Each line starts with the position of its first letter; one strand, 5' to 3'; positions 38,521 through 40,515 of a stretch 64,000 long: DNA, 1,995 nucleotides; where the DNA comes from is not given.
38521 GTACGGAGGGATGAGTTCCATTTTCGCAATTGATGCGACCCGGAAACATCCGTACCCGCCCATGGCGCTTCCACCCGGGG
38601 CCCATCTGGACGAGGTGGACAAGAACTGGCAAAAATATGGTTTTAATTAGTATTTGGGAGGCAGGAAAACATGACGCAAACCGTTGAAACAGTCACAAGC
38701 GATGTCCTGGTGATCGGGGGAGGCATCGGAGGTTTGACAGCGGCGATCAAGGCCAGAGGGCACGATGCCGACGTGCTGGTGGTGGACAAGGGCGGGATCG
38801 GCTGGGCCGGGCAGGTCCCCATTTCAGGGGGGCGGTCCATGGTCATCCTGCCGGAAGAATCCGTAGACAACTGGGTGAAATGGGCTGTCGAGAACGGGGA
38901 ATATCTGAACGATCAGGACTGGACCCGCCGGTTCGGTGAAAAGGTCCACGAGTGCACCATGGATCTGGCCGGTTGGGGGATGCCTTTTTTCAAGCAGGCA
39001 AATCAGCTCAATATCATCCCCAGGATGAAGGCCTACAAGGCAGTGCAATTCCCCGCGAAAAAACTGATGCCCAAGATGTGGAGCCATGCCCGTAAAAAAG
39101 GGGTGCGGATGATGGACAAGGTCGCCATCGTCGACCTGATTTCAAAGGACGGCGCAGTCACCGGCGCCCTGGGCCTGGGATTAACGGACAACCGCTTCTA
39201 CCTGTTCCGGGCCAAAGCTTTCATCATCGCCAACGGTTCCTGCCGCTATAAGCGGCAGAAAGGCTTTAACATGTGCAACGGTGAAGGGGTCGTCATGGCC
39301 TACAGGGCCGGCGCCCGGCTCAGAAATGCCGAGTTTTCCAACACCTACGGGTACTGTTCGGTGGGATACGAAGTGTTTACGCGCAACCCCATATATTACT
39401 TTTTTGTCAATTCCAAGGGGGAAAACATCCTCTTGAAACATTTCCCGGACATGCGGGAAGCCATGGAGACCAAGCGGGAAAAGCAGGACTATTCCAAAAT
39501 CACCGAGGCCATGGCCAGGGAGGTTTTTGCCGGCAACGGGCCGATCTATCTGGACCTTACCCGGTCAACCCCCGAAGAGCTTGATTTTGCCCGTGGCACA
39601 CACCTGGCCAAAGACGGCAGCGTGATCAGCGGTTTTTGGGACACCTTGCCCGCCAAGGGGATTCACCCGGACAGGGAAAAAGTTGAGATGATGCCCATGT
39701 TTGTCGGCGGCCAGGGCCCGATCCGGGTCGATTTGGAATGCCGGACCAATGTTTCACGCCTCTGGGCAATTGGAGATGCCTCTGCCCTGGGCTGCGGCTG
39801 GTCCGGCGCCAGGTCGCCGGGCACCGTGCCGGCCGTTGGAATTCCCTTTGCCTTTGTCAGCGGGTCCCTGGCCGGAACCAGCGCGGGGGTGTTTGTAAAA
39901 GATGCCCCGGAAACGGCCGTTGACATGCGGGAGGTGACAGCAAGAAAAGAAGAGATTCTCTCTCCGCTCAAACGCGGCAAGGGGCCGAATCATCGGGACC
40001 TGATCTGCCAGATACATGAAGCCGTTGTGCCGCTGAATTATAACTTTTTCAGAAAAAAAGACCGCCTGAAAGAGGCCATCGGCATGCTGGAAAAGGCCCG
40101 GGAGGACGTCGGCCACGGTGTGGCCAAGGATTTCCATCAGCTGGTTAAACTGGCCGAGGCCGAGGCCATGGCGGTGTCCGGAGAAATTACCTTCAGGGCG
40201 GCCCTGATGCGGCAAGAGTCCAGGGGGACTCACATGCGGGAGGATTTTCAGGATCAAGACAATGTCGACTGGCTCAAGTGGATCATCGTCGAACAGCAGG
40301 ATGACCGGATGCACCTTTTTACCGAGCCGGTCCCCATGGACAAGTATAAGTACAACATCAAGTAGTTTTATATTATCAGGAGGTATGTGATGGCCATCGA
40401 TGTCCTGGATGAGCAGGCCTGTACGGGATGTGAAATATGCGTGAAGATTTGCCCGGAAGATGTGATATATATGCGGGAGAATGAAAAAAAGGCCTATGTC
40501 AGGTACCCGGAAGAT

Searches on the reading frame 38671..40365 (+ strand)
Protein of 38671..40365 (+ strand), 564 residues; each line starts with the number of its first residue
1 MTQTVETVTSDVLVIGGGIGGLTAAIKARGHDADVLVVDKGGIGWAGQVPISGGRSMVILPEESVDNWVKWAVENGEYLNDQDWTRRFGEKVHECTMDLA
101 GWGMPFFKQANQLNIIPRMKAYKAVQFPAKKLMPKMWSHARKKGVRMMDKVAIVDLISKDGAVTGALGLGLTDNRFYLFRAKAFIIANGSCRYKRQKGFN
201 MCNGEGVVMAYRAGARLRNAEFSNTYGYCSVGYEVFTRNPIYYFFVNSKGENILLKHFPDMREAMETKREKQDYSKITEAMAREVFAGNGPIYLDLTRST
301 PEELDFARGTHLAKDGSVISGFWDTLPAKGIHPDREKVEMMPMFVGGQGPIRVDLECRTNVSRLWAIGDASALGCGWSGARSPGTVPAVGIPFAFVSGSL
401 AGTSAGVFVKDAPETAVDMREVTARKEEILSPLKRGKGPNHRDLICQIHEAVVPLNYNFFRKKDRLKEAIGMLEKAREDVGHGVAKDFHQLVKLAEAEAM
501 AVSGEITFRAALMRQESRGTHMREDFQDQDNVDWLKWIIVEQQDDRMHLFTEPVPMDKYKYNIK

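Call 4: search_protein_families(library=pfam, proteins=[window:38671-40365:+], max_evalue=0.01)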
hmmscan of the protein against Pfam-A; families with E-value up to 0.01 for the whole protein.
window:38671-40365:+ (564 aa): 9 families
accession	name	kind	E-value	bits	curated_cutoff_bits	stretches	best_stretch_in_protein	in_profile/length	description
PF00890.30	FAD_binding_2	-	1.8e-26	93.8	20.4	1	11-374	1-402/414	FAD binding domain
PF02910.25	Succ_DH_flav_C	-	1.9e-17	63.9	20.8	1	457-560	12-122/130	Fumarate reductase flavoprotein C-term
PF07992.20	Pyr_redox_2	-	2.1e-11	44.2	26.1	2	11-51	2-42/291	Pyridine nucleotide-disulphide oxidoreductase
PF01266.30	DAO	-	4.5e-08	33.4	27.9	1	11-47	1-37/353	FAD dependent oxidoreductase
PF12831.13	FAD_oxidored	-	8.2e-06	25.8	27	1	11-42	1-32/416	FAD dependent oxidoreductase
PF03486.20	HI0933_like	-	9.9e-05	22.3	50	1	11-80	2-71/244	HI0933-like protein Rossmann domain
PF13450.12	NAD_binding_8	-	0.00016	22.3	21.9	1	14-41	1-28/68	NAD(P)-binding Rossmann-like domain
PF01262.27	AlaDh_PNT_C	-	0.0049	16.7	23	1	7-40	26-59/214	Alanine dehydrogenase/PNT, C-terminal domain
PF01946.23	Thi4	-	0.0072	16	26.2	0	2-40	10-49/235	Thi4 family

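Call 5: search_protein_families(library=ncbifam, proteins=[window:38671-40365:+], max_evalue=0.01)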
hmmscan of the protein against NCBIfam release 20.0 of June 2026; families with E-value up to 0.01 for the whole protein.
window:38671-40365:+ (564 aa): 57 families (the best 25 are shown)
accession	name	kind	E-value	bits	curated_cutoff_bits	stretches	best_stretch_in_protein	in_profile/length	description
NF006131.0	PRK08275.1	equivalog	3.2e-48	164.4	587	1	3-554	4-552/577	fumarate reductase/succinate dehydrogenase flavoprotein subunit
NF004724.0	PRK06069.1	subfamily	6.9e-43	146.7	826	1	6-560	2-571/577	succinate dehydrogenase/fumarate reductase flavoprotein subunit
NF004900.0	PRK06263.1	equivalog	1.5e-42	145.9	718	1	6-545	4-539/546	fumarate reductase (CoM/CoB) subunit TfrA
TIGR01812.1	sdhA_frdA_Gneg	subfamily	8.7e-41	140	567.3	1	11-560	1-562/568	succinate dehydrogenase or fumarate reductase, flavoprotein subunit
NF005331.0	PRK06854.1-2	equivalog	1.1e-34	119.9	557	1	4-557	4-555/563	adenylyl-sulfate reductase subunit alpha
NF006686.0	PRK09231.1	equivalog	9.3e-33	113.6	854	2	6-224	2-231/598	fumarate reductase (quinol) flavoprotein subunit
TIGR01176.1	fum_red_Fp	equivalog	3.9e-32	111.6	932.7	2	7-224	1-229/580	fumarate reductase (quinol) flavoprotein subunit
NF005866.0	PRK07803.1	equivalog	5.7e-32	110.6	819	3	335-545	378-586/631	fumarate reductase/succinate dehydrogenase flavoprotein subunit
TIGR00551.1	nadB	equivalog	3.9e-29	101.7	452.75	1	10-526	3-488/489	L-aspartate oxidase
TIGR01816.1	sdhA_forward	equivalog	1.8e-28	99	727.35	1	11-544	4-555/584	succinate dehydrogenase flavoprotein subunit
NF042982.1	MFR_Fp_SdhA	equivalog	3.2e-27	95.2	1100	2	8-222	46-273/612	8-methylmenaquinol:fumarate reductase flavoprotein subunit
NF005701.0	PRK07512.1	equivalog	3.3e-26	91.7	528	1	3-534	3-491/516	L-aspartate oxidase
NF005037.0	PRK06452.1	equivalog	1.4e-25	89.9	862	1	6-561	2-561/566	succinate dehydrogenase flavoprotein subunit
NF004613.0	PRK05945.1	equivalog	1.3e-24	86.7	824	1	10-560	4-569/575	succinate dehydrogenase/fumarate reductase flavoprotein subunit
NF005867.0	PRK07804.1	equivalog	9.6e-24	83.5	639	2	327-551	340-540/548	L-aspartate oxidase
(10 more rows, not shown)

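Call 24: find_homologous_proteins(query=window:38671-40362:+, max_evalue=1e-20)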
Query window:38671-40362:+ (564 aa): 483 proteins with E <= 1e-20 among 8000 candidates; the best 120 are listed.
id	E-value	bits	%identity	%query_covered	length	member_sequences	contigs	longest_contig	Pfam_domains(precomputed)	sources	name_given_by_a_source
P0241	0.0e+0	1313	100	100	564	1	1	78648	PF01266.31,PF00890.31,PF07992.21,PF02910.26,PF12831.14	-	-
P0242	1.3e-288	976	75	100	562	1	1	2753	PF01266.31,PF00890.31,PF07992.21,PF02910.26,PF12831.14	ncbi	-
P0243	3.1e-275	932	70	99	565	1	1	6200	PF01266.31,PF00890.31,PF07992.21,PF02910.26,PF12831.14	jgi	jgi:succinate dehydrogenase / fumarate reductase, flavoprotein subunit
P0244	2.8e-271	919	68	100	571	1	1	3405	PF01266.31,PF13450.13,PF00890.31,PF07992.21,PF03486.21,PF02910.26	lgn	-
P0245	5.1e-258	875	66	100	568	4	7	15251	PF01266.31,PF00890.31,PF07992.21,PF02910.26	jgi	jgi:succinate dehydrogenase/fumarate reductase flavoprotein subunit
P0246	3.9e-257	872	66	99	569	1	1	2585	PF01266.31,PF13450.13,PF00890.31,PF07992.21,PF03486.21,PF02910.26,PF12831.14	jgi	jgi:succinate dehydrogenase / fumarate reductase flavoprotein subunit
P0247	1.8e-243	827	63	100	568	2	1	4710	PF01266.31,PF00890.31,PF07992.21,PF03486.21,PF02910.26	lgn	-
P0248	2.3e-201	688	55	95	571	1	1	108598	PF00890.31,PF07992.21,PF02910.26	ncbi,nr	ncbi:MAG: FAD-binding protein [Chloroflexi bacterium]|nr:FAD-binding protein [Chloroflexota bacteriu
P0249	3.0e-192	658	51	99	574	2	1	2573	PF01266.31,PF00890.31,PF07992.21,PF03486.21,PF02910.26,PF12831.14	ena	-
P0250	1.2e-188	646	74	67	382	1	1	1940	PF00890.31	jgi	-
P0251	2.4e-187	642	53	99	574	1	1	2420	PF01266.31,PF00890.31,PF07992.21,PF03486.21,PF02910.26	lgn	-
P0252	1.1e-179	617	51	99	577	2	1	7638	PF01266.31,PF00890.31,PF07992.21,PF03486.21,PF02910.26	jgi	jgi:succinate dehydrogenase / fumarate reductase, flavoprotein subunit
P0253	3.9e-178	612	51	98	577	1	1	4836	PF01266.31,PF00890.31,PF07992.21,PF03486.21,PF02910.26,PF12831.14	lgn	-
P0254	5.3e-170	585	48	98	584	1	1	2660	PF01266.31,PF00890.31,PF07992.21,PF02910.26,PF12831.14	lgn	-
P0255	1.6e-168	580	48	98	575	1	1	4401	PF01266.31,PF00890.31,PF07992.21,PF03486.21,PF02910.26,PF12831.14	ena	-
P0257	9.4e-164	564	48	99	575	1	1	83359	PF00890.31,PF07992.21,PF03486.21,PF02910.26,PF12831.14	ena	-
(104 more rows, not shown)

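Call 25: find_encoding_contigs(protein=P0248, flank=10000, max_places=2)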
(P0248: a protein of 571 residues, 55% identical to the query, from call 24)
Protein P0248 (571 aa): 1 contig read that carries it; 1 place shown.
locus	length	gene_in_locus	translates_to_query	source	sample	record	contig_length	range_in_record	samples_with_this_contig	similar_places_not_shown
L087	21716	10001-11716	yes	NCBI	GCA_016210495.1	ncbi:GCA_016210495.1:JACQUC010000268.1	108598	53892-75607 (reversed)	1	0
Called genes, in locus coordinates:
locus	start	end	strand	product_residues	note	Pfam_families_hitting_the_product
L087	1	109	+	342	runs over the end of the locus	PF00296:Bac_luciferase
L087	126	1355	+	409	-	PF13416:SBP_bac_8, PF13343:SBP_bac_6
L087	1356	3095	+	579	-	PF00890:FAD_binding_2, PF01266:DAO, PF07992:Pyr_redox_2 (faint), PF12831:FAD_oxidored (weak), PF02910:Succ_DH_flav_C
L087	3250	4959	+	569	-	PF00890:FAD_binding_2, PF01266:DAO (weak), PF07992:Pyr_redox_2 (faint), PF02910:Succ_DH_flav_C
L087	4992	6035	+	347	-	PF00296:Bac_luciferase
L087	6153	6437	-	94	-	-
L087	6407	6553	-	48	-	-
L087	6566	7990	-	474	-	PF01977:UbiD, PF20696:UbiD_C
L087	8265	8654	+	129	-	PF01315:Ald_Xan_dh_C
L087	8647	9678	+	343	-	PF00296:Bac_luciferase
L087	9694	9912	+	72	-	PF12797:Fer4_2 (faint), PF12837:Fer4_6 (faint), PF13237:Fer4_10 (weak), PF00037:Fer4 (weak), PF14697:Fer4_21 (faint), PF12838:Fer4_7, PF13187:Fer4_9 (weak)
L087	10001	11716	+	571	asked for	PF00890:FAD_binding_2, PF07992:Pyr_redox_2 (faint), PF02910:Succ_DH_flav_C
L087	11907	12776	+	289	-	PF00561:Abhydrolase_1, PF12697:Abhydrolase_6, PF12146:Hydrolase_4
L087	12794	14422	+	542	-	PF01977:UbiD, PF20696:UbiD_C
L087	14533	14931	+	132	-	PF01381:HTH_3 (weak), PF13560:HTH_31 (weak)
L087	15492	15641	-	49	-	PF02518:HATPase_c (weak)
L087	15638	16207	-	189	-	PF00072:Response_reg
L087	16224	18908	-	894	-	PF02743:dCache_1, PF00672:HAMP, PF00512:HisKA (weak), PF02518:HATPase_c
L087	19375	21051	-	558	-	PF02776:TPP_enzyme_N, PF00205:TPP_enzyme_M, PF02775:TPP_enzyme_C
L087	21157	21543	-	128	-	PF01850:PIN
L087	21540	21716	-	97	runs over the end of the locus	-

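Call 26: find_encoding_contigs(protein=P0245, flank=10000, max_places=3)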
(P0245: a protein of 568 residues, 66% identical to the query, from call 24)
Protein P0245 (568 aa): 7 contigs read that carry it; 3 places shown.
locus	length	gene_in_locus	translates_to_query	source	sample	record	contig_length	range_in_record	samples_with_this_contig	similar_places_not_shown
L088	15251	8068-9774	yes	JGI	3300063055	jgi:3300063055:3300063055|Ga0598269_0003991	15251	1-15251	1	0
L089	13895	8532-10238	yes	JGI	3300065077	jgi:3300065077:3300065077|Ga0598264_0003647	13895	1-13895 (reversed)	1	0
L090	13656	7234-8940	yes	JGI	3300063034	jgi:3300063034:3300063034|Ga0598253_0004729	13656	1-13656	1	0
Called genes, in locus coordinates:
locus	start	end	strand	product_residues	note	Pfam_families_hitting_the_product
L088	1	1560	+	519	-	?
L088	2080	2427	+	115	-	-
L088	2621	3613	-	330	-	PF04909:Amidohydro_2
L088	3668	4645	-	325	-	PF03401:TctC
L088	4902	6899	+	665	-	PF06808:DctM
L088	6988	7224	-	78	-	-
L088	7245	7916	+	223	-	PF16868:NMT1_3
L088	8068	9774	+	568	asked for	PF00890:FAD_binding_2, PF01266:DAO (faint), PF07992:Pyr_redox_2 (faint), PF02910:Succ_DH_flav_C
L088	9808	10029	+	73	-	PF12797:Fer4_2 (faint), PF14697:Fer4_21 (faint), PF13237:Fer4_10, PF00037:Fer4 (weak), PF12838:Fer4_7, PF13187:Fer4_9 (weak)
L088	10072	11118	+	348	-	PF16868:NMT1_3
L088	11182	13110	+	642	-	PF06808:DctM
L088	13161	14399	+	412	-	PF00557:Peptidase_M24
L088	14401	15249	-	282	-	?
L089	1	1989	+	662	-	?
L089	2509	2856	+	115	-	-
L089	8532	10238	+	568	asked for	PF00890:FAD_binding_2, PF01266:DAO (faint), PF07992:Pyr_redox_2 (faint), PF02910:Succ_DH_flav_C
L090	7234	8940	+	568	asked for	PF00890:FAD_binding_2, PF01266:DAO (faint), PF07992:Pyr_redox_2 (faint), PF02910:Succ_DH_flav_C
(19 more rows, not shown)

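Call 37: find_encoding_contigs(protein=P0243, flank=10000, max_places=2)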
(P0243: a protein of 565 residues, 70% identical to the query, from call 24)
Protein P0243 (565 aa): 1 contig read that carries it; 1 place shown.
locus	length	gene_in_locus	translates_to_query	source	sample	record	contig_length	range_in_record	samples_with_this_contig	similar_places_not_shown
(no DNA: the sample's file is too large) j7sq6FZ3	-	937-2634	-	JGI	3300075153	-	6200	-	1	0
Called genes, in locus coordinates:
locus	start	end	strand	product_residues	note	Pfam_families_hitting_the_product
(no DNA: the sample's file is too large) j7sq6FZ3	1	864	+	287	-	?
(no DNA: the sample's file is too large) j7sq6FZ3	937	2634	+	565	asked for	PF00890:FAD_binding_2, PF01266:DAO (faint), PF07992:Pyr_redox_2 (faint), PF12831:FAD_oxidored (weak), PF02910:Succ_DH_flav_C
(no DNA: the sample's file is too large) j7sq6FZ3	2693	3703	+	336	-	PF16868:NMT1_3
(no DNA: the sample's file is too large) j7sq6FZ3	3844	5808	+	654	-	PF06808:DctM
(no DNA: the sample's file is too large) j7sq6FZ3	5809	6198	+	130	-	?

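Call 42: search_solved_structures(query=window:38671-40362:+, max_evalue=1e-10, show_alignments=2)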
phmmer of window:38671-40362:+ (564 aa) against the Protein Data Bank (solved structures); distinct sequences matched with E-value up to 1e-10: 25.
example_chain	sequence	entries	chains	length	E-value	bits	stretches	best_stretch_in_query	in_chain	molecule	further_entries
8a8o_A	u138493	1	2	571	1.6e-23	86.3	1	5-539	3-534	Alpha-subunit of the PAPS reductase from Methanothermococcus thermolithotrophicus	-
7d6v_A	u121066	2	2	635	6.7e-17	64.5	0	144-540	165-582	Succinate dehydrogenase subunit A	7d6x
3p4p_A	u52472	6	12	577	1.6e-16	63.2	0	6-224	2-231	Fumarate reductase flavoprotein subunit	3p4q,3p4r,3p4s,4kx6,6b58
6lum_A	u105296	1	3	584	1.6e-16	63.2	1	10-543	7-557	Succinate dehydrogenase subunit A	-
5vpn_A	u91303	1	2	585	1.7e-16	63.2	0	6-224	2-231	Fumarate reductase flavoprotein subunit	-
2b76_A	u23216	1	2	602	1.9e-16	63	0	6-224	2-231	Fumarate reductase flavoprotein subunit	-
1kf6_A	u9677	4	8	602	1.9e-16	63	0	6-224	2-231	FUMARATE REDUCTASE FLAVOPROTEIN | Fumarate reductase flavoprotein subunit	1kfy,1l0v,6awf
3cir_A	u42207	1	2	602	2e-16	62.9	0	6-224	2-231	Fumarate reductase flavoprotein subunit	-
1e7p_A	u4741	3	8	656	2.3e-15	59.4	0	330-539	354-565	Fumarate reductase flavoprotein subunit | QUINOL-FUMARATE REDUCTASE FLAVOPROTEIN SUBUNIT A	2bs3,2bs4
2bs2_A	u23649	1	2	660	2.4e-15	59.4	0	330-539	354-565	QUINOL-FUMARATE REDUCTASE FLAVOPROTEIN SUBUNIT A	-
1qlb_A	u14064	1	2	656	5.6e-15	58.1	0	330-539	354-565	FUMARATE REDUCTASE FLAVOPROTEIN SUBUNIT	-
9lig_A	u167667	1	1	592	1.7e-14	56.6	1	11-544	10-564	Succinate dehydrogenase [ubiquinone] flavoprotein subunit, mitochondrial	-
9kps_A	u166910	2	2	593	1.7e-14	56.6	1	11-544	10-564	Succinate dehydrogenase [ubiquinone] flavoprotein subunit, mitochondrial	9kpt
9kq3_A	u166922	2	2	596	1.7e-14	56.5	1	11-544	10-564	Succinate dehydrogenase [ubiquinone] flavoprotein subunit, mitochondrial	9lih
9qdl_A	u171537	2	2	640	1.8e-14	56.4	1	11-544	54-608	Succinate dehydrogenase [ubiquinone] flavoprotein subunit, mitochondrial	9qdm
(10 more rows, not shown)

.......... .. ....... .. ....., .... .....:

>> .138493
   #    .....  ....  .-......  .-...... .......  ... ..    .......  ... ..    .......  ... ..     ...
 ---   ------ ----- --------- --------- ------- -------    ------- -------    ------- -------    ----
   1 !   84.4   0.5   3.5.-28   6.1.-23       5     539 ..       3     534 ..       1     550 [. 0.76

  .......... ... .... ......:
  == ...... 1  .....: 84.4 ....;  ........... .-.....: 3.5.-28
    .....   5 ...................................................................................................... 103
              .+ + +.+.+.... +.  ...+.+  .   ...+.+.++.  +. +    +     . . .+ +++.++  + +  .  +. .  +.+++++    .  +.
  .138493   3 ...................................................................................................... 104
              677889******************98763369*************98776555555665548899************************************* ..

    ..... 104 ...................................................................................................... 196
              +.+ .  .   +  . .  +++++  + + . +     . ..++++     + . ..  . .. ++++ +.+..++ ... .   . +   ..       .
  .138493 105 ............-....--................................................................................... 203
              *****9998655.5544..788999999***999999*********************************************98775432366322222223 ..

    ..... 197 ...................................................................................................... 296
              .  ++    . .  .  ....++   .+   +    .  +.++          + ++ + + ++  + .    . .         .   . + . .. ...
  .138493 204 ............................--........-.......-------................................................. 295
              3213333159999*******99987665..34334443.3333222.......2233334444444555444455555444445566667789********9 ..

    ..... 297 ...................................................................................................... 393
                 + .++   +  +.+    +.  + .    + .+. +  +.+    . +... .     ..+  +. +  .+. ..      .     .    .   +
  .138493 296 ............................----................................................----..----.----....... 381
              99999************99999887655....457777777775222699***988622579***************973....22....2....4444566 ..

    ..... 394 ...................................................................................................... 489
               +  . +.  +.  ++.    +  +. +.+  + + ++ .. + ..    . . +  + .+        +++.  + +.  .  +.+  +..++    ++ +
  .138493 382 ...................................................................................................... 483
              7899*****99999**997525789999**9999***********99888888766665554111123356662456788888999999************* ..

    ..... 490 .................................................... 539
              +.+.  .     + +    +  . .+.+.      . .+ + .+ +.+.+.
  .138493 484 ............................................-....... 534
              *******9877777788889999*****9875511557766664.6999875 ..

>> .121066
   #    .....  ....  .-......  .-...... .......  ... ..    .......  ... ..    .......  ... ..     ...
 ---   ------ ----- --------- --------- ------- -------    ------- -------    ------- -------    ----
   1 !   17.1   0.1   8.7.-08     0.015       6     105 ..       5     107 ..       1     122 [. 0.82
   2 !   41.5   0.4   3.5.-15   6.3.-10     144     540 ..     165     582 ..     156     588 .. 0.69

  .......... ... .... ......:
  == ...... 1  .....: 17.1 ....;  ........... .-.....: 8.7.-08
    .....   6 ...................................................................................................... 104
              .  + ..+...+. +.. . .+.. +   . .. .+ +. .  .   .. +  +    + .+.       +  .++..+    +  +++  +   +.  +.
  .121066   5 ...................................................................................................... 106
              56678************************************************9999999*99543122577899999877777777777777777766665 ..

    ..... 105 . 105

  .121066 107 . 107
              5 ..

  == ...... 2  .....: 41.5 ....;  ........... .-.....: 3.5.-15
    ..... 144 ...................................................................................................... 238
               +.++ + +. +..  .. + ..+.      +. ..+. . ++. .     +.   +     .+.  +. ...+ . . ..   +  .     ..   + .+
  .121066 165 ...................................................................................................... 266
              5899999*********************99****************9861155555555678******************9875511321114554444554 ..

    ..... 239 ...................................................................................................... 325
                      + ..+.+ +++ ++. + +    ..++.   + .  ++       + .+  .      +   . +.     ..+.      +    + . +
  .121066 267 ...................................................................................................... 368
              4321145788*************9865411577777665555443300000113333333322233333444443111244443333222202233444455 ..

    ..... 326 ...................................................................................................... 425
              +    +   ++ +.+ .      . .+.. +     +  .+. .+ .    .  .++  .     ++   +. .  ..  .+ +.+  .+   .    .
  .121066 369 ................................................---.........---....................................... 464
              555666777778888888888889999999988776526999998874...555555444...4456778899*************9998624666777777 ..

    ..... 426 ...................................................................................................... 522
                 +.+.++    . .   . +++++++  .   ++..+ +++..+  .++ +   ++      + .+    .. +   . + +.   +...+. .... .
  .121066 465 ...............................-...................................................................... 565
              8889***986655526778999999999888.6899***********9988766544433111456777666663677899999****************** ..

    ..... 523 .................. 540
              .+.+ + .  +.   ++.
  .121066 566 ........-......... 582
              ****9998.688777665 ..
